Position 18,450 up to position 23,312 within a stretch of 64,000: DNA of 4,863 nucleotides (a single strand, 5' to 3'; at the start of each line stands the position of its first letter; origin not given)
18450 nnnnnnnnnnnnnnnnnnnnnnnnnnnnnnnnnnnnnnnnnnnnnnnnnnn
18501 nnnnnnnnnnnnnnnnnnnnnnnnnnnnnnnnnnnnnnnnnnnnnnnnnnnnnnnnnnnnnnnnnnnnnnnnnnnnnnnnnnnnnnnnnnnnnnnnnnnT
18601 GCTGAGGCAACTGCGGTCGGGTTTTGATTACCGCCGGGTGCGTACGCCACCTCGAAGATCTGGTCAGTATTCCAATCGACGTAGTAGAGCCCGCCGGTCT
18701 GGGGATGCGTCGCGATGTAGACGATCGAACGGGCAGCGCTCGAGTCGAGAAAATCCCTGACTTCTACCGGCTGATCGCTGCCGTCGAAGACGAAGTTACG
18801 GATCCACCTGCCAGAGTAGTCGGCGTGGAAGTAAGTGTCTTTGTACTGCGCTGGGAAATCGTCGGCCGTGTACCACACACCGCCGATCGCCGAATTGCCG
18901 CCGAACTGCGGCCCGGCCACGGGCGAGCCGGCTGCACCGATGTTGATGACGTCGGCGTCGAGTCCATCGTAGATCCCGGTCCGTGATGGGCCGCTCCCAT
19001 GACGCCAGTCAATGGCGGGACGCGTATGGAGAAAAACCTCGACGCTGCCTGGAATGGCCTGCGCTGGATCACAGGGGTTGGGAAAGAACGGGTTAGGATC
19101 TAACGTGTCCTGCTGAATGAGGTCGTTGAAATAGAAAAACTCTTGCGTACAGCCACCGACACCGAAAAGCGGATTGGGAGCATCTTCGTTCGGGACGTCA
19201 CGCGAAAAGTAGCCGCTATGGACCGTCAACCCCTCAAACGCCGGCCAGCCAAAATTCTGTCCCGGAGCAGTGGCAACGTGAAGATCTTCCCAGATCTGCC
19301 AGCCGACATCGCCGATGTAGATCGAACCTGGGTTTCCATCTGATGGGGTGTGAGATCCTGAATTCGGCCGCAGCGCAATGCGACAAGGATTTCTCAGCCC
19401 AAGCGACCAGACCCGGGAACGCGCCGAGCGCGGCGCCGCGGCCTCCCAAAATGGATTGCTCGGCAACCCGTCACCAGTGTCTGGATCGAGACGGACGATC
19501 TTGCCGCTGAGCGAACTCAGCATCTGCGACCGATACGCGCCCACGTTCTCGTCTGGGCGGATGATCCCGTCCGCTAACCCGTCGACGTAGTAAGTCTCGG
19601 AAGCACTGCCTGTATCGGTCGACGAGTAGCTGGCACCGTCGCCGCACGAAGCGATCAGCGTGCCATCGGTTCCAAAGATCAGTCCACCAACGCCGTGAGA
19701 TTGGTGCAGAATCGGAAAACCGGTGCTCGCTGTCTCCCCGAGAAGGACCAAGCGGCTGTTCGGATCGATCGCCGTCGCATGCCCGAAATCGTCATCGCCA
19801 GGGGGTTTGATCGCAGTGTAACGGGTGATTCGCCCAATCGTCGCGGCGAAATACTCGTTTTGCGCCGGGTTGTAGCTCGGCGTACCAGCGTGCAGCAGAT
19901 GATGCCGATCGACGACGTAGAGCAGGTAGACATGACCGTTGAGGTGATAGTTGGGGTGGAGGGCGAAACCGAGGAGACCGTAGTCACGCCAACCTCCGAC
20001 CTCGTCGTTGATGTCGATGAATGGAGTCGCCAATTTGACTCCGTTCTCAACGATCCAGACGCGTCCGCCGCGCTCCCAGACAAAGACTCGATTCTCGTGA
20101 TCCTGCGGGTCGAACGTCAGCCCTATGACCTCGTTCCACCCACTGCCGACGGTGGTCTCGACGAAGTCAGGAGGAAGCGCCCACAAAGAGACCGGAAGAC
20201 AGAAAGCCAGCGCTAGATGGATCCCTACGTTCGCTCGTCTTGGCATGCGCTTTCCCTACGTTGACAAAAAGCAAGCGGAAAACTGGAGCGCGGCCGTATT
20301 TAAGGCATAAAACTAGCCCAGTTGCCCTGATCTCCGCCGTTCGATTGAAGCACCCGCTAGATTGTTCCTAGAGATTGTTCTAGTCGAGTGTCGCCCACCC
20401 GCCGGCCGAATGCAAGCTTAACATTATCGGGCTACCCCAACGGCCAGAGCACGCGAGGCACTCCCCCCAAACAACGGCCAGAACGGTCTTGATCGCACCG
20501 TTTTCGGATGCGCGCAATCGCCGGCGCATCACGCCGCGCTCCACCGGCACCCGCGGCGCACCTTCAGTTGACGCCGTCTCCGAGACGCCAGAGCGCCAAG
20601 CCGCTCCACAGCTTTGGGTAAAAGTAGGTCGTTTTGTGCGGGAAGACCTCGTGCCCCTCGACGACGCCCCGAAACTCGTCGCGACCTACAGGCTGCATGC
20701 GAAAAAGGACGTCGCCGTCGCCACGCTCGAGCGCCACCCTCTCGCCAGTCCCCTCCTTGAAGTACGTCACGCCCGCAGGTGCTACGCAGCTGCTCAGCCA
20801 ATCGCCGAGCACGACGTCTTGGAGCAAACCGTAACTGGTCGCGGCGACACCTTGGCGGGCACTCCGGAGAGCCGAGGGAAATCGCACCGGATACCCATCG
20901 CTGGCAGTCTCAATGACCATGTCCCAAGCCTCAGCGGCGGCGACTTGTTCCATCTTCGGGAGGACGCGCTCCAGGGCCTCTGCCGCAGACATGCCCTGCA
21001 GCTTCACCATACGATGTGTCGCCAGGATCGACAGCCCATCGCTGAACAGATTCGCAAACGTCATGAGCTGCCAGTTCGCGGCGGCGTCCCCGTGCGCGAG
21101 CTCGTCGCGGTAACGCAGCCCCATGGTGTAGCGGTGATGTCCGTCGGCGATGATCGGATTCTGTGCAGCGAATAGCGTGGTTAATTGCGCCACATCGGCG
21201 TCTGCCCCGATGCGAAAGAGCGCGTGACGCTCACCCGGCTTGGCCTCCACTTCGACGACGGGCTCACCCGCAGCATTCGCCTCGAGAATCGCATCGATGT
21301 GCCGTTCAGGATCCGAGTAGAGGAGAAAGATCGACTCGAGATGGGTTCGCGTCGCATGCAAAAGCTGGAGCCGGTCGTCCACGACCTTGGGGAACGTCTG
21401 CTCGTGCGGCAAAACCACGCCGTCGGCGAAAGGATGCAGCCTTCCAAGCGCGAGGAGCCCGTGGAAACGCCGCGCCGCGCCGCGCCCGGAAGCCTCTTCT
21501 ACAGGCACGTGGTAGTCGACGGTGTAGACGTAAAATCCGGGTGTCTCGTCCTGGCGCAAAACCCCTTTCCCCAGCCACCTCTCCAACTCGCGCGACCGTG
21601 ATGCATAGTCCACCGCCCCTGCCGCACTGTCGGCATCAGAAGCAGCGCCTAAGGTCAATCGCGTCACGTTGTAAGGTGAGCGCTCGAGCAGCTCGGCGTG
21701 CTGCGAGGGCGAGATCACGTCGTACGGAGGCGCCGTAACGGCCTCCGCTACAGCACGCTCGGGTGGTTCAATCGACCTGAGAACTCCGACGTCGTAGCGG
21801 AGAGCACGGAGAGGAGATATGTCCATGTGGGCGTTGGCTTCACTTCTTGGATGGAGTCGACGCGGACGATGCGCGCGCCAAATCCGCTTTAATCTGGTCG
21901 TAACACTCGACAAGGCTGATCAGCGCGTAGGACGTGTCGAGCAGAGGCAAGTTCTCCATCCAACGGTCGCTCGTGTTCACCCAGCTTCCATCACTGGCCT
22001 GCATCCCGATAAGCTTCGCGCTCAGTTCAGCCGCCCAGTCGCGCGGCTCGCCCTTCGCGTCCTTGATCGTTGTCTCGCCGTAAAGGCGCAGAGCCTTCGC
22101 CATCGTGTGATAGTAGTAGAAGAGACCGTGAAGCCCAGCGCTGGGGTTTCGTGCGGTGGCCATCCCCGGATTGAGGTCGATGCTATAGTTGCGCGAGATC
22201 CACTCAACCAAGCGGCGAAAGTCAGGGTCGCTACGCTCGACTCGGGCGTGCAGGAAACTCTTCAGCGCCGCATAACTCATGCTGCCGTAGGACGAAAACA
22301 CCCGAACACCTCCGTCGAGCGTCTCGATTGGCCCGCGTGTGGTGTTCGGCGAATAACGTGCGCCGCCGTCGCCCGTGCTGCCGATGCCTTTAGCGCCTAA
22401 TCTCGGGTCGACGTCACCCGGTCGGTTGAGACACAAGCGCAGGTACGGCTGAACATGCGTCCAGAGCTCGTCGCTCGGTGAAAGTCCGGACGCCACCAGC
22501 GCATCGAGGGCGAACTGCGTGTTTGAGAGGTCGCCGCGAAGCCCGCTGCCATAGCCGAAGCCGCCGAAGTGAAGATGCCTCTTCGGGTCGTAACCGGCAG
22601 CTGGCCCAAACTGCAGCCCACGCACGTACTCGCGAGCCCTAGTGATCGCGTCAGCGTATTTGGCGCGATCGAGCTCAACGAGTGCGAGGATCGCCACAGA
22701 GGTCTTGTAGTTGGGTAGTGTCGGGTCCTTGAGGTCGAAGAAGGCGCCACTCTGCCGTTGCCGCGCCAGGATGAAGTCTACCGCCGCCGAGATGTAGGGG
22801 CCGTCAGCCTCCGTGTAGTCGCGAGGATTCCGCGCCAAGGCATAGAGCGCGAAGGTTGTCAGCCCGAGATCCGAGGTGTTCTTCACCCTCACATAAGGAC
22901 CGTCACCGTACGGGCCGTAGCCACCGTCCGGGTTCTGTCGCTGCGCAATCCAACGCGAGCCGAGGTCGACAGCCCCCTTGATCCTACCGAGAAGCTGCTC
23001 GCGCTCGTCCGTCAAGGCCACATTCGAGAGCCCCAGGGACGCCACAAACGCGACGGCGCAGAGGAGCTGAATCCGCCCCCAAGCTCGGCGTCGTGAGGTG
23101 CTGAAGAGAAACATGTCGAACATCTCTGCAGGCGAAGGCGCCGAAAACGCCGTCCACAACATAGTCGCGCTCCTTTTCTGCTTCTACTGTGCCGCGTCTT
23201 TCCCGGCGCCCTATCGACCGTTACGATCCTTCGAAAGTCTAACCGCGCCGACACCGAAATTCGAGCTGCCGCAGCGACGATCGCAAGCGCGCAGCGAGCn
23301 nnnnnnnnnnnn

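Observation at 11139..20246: Giant 3035-aa secreted protein: GSDH-like beta-propeller fused to four DUF2341-LamG modules with PKD/Ig spacers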

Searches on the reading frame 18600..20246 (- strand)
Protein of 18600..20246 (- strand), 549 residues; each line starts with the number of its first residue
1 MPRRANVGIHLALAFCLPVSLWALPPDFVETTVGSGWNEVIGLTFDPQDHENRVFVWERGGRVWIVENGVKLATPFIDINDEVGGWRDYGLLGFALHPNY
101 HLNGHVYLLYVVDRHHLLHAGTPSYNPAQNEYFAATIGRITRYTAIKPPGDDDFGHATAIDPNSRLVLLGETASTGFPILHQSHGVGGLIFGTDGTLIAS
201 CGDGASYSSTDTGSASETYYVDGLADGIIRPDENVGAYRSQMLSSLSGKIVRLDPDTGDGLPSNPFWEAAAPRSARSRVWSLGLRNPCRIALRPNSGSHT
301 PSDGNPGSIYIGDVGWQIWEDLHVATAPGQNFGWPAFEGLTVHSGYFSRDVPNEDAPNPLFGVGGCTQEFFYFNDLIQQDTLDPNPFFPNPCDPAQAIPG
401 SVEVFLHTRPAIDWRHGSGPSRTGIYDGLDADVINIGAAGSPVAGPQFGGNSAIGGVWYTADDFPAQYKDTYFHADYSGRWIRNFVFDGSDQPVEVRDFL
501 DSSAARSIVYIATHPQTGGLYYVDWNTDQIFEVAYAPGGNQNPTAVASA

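Call 30: search_solved_structures(query=window:18600-20246:-, max_evalue=0.01, show_alignments=3)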
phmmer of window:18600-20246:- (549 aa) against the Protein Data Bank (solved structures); distinct sequences matched with E-value up to 0.01: 11.
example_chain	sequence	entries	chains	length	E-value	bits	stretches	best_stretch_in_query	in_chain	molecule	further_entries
2ism_A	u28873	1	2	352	1.3e-09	40.4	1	240-339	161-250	Putative oxidoreductase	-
7pgm_A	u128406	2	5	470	7.4e-07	31.4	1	33-114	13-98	Hedgehog-interacting protein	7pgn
3ho3_A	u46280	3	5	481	7.8e-07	31.3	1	33-114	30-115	Hedgehog-interacting protein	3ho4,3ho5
2wfx_B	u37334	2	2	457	8.6e-07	31.1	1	33-114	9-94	HEDGEHOG-INTERACTING PROTEIN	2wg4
2wft_A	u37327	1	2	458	8.6e-07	31.1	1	33-114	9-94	HEDGEHOG-INTERACTING PROTEIN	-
2wg3_C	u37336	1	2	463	8.8e-07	31.1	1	33-114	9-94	HEDGEHOG-INTERACTING PROTEIN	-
2g8s_A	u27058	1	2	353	3.6e-05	25.8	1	229-352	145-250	Glucose/sorbosone dehydrogenases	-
7cdy_A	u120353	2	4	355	0.00021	23.3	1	238-345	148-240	glucose dehydrogenase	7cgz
5min_A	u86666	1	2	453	0.0028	19.5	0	51-109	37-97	Quinoprotein glucose dehydrogenase B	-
1c9u_A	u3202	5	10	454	0.003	19.4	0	51-108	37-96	SOLUBLE QUINOPROTEIN GLUCOSE DEHYDROGENASE | PROTEIN (SOLUBLE QUINOPROTEIN GLUCOSE DEHYDROGENASE) | Quinoprotein glucose dehydrogenase B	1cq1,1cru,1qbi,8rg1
8re0_A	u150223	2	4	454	0.003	19.4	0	51-108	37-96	Quinoprotein glucose dehydrogenase B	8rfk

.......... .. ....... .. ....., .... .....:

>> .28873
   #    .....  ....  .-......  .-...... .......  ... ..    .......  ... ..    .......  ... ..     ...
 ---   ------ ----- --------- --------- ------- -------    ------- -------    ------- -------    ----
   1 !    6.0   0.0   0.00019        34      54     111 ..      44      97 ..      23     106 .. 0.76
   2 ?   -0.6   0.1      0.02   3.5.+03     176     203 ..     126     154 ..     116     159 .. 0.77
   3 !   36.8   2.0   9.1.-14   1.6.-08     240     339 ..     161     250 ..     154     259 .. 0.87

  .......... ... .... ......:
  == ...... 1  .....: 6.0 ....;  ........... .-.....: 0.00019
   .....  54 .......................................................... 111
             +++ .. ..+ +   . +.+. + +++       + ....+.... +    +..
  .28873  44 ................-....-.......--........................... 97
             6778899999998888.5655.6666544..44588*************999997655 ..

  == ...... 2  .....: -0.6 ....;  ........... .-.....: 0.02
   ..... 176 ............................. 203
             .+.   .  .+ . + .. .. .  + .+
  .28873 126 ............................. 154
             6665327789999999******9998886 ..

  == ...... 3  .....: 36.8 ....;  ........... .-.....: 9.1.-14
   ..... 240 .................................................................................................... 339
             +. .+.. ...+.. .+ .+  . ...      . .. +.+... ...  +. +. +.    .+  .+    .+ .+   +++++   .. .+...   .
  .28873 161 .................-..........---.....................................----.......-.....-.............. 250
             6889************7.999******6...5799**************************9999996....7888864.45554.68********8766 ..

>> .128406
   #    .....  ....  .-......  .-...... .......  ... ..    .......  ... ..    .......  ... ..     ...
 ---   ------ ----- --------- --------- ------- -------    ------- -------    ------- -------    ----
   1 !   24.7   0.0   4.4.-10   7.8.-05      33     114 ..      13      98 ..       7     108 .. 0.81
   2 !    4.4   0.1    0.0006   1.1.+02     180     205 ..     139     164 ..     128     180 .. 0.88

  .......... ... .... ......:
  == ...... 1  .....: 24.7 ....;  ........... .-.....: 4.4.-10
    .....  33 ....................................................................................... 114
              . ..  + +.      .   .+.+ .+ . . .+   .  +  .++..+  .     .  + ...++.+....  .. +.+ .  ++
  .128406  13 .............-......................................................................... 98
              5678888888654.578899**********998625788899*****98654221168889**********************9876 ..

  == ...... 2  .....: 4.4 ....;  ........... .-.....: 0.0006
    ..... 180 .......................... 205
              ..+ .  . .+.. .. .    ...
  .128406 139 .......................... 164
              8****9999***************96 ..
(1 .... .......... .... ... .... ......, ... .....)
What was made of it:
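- The catalytic His is also retained in non-catalytic HHIP (call 30), so motif retention alone does not prove catalysis.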

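Call 35: search_protein_families(library=pfam, proteins=[window:18600-20174:-], max_evalue=10)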
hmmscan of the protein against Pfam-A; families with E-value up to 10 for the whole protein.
window:18600-20174:- (525 aa): 2 families
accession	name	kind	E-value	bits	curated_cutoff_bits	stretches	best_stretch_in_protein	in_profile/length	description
PF07995.17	GSDH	-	1.2e-19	71.2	25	1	27-316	12-226/332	Glucose / Sorbosone dehydrogenase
PF23500.1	DUF7133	-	0.18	11.5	27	0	428-501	267-347/385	Domain of unknown function (DUF7133)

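Call 76: search_solved_structures(query=A4, max_evalue=0.001, show_alignments=5)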
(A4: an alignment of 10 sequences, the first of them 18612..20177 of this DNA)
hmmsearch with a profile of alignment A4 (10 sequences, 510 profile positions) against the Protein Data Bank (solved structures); distinct sequences matched with E-value up to 0.001: 12.
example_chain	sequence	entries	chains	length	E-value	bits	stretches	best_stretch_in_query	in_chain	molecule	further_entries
2ism_A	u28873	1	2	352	3.7e-16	62.1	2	208-314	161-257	Putative oxidoreductase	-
7pgm_A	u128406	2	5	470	5.2e-13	51.8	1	5-173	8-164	Hedgehog-interacting protein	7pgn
2wfx_B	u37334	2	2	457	5.6e-13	51.6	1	5-173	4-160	HEDGEHOG-INTERACTING PROTEIN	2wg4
2wft_A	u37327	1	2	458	5.7e-13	51.6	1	5-173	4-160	HEDGEHOG-INTERACTING PROTEIN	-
3ho3_A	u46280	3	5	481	5.7e-13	51.6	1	5-173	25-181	Hedgehog-interacting protein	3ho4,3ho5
2wg3_C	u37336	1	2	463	5.9e-13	51.6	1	5-173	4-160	HEDGEHOG-INTERACTING PROTEIN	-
3a9g_A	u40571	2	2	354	5.7e-10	41.7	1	26-91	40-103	Putative uncharacterized protein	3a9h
5min_A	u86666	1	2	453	4.2e-09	38.8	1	3-83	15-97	Quinoprotein glucose dehydrogenase B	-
1c9u_A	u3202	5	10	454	4.8e-09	38.7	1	3-83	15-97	SOLUBLE QUINOPROTEIN GLUCOSE DEHYDROGENASE | PROTEIN (SOLUBLE QUINOPROTEIN GLUCOSE DEHYDROGENASE) | Quinoprotein glucose dehydrogenase B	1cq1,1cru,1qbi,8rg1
8re0_A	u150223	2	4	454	5.2e-09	38.6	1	3-83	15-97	Quinoprotein glucose dehydrogenase B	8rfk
2g8s_A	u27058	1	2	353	2.8e-07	32.8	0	208-265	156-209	Glucose/sorbosone dehydrogenases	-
7cdy_A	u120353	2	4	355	0.00023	23.2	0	208-274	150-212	glucose dehydrogenase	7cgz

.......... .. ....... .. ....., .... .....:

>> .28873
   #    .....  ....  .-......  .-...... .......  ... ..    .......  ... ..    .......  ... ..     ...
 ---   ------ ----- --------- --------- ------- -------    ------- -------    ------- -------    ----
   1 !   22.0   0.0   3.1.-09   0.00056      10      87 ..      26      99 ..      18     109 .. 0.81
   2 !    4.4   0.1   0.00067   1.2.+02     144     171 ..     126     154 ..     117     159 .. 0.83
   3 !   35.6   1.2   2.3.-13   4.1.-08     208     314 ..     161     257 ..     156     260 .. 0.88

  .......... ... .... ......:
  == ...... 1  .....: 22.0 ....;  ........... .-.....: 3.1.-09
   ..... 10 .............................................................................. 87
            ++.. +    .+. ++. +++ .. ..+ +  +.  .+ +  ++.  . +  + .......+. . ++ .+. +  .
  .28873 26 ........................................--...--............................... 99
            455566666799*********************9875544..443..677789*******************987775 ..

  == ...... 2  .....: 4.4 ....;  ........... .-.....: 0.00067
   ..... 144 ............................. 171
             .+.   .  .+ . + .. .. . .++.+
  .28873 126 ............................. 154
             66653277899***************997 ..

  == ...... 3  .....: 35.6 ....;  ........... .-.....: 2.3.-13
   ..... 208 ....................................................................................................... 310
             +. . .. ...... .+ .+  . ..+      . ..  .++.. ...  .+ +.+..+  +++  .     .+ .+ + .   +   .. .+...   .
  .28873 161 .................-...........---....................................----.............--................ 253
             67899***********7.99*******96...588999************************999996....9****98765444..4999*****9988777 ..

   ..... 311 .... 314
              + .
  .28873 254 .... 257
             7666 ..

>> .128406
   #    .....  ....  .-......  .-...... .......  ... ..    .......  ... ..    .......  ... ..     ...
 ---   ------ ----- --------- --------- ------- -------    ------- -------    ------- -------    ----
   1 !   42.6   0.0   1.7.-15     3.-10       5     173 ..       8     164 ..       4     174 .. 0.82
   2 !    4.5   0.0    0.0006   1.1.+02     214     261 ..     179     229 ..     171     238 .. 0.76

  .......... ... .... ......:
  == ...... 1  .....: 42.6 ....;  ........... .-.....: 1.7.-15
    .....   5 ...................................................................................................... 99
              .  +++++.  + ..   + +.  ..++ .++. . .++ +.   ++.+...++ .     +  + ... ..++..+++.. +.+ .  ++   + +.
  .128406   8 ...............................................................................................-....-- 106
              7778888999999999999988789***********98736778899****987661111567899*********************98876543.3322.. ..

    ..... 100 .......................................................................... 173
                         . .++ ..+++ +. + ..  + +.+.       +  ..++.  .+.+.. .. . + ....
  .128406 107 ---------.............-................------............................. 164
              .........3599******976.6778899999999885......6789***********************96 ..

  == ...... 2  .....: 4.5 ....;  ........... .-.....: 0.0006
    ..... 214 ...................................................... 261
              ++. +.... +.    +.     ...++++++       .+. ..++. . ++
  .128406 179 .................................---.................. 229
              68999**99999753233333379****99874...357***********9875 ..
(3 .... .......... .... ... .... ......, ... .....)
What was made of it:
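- On PQQ-dependent soluble sugar dehydrogenase (GSDH, PF07995): They align with 2ISM 'LHSGG' and 'GHRNP', whereas HHIP has 'GLHDP' (calls 30, 76). No sequence alignment could be obtained for blades 5-6 (calls 30, 76).
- The Arg-Asn pair matches 2ISM 'GHRNP', whereas the non-enzymatic HHIP has 'GLHDP' at that place (call 76).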

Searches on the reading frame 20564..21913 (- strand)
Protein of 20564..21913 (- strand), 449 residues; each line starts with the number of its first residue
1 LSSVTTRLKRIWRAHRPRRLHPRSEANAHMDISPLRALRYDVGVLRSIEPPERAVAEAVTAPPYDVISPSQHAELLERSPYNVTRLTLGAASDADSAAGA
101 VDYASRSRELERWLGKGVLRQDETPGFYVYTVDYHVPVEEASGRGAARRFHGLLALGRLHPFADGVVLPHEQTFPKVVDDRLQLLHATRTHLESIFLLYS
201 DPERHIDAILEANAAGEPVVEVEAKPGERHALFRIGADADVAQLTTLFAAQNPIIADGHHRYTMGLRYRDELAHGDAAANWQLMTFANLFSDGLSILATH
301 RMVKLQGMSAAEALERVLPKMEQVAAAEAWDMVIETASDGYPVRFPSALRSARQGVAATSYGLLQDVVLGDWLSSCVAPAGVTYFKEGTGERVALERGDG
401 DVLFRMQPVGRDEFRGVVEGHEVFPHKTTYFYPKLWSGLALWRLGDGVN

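Call 8: search_protein_families(library=pfam, proteins=[window:20564-21913:-], max_evalue=0.001)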
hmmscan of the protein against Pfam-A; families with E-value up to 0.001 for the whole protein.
window:20564-21913:- (449 aa): 1 family
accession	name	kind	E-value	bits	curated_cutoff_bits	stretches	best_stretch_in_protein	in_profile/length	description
PF06245.16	DUF1015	-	1.7e-66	224.8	25.8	1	46-323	5-284/325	Protein of unknown function (DUF1015)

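Call 66: search_protein_families(library=ncbifam, proteins=[window:20564-21913:-], max_evalue=0.01)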
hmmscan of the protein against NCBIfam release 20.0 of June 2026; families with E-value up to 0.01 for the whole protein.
window:20564-21913:- (449 aa): 0 families

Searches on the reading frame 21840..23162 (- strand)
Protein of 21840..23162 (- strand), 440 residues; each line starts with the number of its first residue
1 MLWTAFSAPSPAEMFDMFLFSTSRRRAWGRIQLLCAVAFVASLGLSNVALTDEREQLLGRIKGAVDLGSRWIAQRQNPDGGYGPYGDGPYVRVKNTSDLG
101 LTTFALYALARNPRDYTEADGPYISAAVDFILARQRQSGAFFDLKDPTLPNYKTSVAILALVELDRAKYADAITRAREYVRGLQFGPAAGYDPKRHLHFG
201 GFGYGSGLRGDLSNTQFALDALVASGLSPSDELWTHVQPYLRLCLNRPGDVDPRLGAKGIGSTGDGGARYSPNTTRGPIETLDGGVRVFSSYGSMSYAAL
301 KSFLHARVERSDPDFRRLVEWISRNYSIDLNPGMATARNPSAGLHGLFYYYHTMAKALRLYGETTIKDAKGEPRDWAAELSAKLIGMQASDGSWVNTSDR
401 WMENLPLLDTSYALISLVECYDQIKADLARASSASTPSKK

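Call 8: search_protein_families(library=pfam, proteins=[window:21840-23162:-], max_evalue=0.001)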
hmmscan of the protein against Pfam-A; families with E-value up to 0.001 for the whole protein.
window:21840-23162:- (440 aa): 1 family
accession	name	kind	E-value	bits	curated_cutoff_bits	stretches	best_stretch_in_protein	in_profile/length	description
PF13243.12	SQHop_cyclase_C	-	3.7e-06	26.7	26.1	0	118-237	155-271/319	Squalene-hopene cyclase C-terminal domain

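Call 66: search_protein_families(library=ncbifam, proteins=[window:21840-23162:-], max_evalue=0.01)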
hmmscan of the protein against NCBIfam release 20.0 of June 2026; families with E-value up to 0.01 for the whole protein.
window:21840-23162:- (440 aa): 3 families
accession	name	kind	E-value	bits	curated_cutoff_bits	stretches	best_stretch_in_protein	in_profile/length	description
TIGR01787.1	squalene_cyclas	subfamily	4.7e-09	35.4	322.7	1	64-143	509-589/622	squalene/oxidosqualene cyclases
TIGR01507.1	hopene_cyclase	equivalog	5.2e-06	25.1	431.1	1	63-141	526-600/640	squalene--hopene cyclase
TIGR03463.1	osq_cycl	subfamily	0.002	16.5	851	0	35-142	376-497/634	2,3-oxidosqualene cyclase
